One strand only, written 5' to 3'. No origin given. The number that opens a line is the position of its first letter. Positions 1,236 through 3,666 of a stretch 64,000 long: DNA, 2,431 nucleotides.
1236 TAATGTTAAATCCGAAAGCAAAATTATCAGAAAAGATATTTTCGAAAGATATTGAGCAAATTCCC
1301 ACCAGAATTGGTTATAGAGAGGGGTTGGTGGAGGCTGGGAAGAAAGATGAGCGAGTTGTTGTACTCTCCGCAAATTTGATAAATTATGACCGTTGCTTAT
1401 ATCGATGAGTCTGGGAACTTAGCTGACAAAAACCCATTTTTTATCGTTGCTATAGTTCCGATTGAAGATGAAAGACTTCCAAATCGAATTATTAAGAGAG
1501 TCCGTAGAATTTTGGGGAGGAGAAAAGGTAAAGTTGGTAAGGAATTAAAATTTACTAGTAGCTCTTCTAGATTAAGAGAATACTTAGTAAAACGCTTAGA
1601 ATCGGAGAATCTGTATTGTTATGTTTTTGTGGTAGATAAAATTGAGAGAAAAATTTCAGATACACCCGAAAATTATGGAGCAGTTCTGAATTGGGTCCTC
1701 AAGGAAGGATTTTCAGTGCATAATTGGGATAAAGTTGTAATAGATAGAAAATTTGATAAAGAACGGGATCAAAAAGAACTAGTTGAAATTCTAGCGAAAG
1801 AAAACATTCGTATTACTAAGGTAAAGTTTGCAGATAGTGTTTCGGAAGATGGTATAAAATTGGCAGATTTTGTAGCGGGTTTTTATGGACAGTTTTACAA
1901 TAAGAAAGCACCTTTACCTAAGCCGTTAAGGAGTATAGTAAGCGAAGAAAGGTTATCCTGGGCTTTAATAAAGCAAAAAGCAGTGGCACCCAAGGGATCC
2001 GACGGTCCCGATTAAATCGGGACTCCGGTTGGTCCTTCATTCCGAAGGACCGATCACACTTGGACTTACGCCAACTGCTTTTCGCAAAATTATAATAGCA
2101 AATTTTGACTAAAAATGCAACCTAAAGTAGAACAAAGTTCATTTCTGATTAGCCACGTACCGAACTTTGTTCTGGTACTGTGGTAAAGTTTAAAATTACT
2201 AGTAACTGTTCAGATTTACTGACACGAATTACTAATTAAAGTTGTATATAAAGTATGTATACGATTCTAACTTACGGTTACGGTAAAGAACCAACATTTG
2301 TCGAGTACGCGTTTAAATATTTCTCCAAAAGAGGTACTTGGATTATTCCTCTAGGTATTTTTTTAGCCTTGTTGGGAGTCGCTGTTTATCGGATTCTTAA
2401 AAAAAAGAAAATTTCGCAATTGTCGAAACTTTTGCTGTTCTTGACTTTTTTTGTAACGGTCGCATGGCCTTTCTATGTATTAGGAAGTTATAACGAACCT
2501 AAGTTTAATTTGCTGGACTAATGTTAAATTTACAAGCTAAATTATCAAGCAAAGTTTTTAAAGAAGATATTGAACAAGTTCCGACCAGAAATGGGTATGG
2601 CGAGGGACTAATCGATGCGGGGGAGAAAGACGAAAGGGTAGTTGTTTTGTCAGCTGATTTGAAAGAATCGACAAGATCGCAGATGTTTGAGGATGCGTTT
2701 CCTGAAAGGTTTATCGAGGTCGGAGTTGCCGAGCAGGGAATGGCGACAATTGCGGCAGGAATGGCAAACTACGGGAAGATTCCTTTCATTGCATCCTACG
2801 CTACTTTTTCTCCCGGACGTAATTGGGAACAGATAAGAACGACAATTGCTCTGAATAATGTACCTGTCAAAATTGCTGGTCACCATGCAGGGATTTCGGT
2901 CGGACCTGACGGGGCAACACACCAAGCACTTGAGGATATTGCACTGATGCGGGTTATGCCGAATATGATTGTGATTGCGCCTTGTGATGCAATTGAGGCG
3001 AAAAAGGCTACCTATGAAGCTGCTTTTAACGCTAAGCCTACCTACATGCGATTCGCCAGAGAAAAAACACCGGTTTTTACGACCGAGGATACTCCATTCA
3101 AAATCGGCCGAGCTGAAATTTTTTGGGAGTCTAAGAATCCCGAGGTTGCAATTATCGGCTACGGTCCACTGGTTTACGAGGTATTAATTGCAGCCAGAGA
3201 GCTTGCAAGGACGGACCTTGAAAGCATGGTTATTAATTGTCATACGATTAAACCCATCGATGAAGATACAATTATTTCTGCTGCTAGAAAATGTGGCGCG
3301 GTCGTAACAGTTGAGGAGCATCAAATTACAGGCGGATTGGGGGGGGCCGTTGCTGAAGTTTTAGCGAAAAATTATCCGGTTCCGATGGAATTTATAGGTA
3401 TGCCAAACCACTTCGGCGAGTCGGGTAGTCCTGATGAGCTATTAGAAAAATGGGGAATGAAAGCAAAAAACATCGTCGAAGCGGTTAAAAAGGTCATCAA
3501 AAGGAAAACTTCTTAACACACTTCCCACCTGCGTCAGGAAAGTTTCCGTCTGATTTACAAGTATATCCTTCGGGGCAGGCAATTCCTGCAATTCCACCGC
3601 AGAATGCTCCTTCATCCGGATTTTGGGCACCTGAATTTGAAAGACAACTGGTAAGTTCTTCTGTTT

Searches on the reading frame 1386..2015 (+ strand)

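Call 47: search_protein_families(library=ncbifam, proteins=[window:1386-2015:+], max_evalue=0.01)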
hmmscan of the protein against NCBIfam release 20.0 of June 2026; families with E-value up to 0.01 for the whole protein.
window:1386-2015:+ (209 aa): 0 families

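Call 48: search_protein_families(library=phrogs, proteins=[window:1386-2015:+], max_evalue=0.01)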
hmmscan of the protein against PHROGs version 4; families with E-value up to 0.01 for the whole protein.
window:1386-2015:+ (209 aa): 1 family
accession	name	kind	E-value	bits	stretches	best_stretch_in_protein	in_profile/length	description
phrog_3732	-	unknown function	0.00053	20.6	0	5-67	11-72/263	-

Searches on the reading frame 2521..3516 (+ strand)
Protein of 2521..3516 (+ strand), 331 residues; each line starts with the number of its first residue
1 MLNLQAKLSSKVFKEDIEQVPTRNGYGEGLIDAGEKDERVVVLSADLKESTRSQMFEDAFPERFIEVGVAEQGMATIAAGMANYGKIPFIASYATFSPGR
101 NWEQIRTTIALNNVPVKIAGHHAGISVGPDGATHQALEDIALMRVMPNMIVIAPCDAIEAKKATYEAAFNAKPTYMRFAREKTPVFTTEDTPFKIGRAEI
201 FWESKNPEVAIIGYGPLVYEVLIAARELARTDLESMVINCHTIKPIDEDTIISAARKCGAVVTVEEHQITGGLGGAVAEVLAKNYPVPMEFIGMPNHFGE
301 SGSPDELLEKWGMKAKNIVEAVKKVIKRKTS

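Call 47: search_protein_families(library=ncbifam, proteins=[window:2521-3516:+], max_evalue=0.01)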
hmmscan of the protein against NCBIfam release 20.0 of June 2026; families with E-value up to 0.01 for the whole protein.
window:2521-3516:+ (331 aa): 10 families
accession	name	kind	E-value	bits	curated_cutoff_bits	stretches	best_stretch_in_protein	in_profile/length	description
NF004559.0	PRK05899.2-5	equivalog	3.1e-93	313.1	488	1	15-327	313-625/627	transketolase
TIGR00204.1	dxs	equivalog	3.4e-63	214.1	465.95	1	24-326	314-615/616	1-deoxy-D-xylulose-5-phosphate synthase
NF004556.0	PRK05899.2-2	equivalog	2.4e-46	158.3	575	1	18-326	320-638/639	transketolase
NF003933.0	PRK05444.2-2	equivalog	4.4e-45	154.3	395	1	24-326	293-605/606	1-deoxy-D-xylulose-5-phosphate synthase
NF008968.0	PRK12315.1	subfamily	5.8e-35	120.6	510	1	28-327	287-582/582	1-deoxy-D-xylulose-5-phosphate synthase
TIGR00232.1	tktlase_bact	equivalog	6.2e-34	117.4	682.25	1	10-326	339-653/654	transketolase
NF004558.0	PRK05899.2-4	equivalog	3.6e-27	95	788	1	40-326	365-650/651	transketolase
NF008854.0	PRK11892.1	equivalog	4.7e-16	58.5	454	1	54-284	181-418/464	pyruvate dehydrogenase complex E1 component subunit beta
NF006667.0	PRK09212.1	subfamily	1.5e-15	57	321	1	54-284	43-279/327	pyruvate dehydrogenase complex E1 component subunit beta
TIGR03710.1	OAFO_sf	subfamily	0.0017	17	482.75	1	203-267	460-523/561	2-oxoacid:acceptor oxidoreductase subunit alpha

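Call 63: find_related_loci(query=window:2521-3516:+, collection=metagenome_contigs, flank=5000)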
Query window:2521-3516:+ (331 aa) in metagenome_contigs; peptide patterns used: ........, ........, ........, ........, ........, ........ (x = any residue, [..] = any of these).
598 stretches matched a pattern (row limit reached: there are more); 481 encode a relative of the query (tblastn E <= 1e-3); the best 80 are kept; 80 distinct loci.
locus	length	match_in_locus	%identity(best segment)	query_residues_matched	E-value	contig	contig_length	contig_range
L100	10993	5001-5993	81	1-331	0e+0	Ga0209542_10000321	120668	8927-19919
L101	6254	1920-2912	81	1-331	0e+0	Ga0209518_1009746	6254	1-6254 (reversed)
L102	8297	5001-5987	78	1-329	2e-180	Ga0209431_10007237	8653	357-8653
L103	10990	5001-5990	78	1-329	3e-179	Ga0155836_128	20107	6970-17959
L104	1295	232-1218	77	1-329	0e+0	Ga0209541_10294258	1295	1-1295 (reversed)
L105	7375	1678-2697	74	1-329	2e-177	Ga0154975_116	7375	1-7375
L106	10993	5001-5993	76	1-331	2e-176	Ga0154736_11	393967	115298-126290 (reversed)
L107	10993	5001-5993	74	1-331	6e-176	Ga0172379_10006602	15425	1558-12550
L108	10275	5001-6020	74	1-329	5e-176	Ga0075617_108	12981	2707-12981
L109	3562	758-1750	76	1-331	0e+0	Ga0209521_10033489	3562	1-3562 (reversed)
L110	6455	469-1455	76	1-329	8e-176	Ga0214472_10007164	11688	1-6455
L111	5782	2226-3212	75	1-329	3e-177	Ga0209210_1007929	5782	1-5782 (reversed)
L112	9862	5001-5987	76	1-329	1e-174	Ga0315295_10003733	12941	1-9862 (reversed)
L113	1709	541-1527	75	1-329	0e+0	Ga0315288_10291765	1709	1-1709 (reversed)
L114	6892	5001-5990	75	1-330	2e-174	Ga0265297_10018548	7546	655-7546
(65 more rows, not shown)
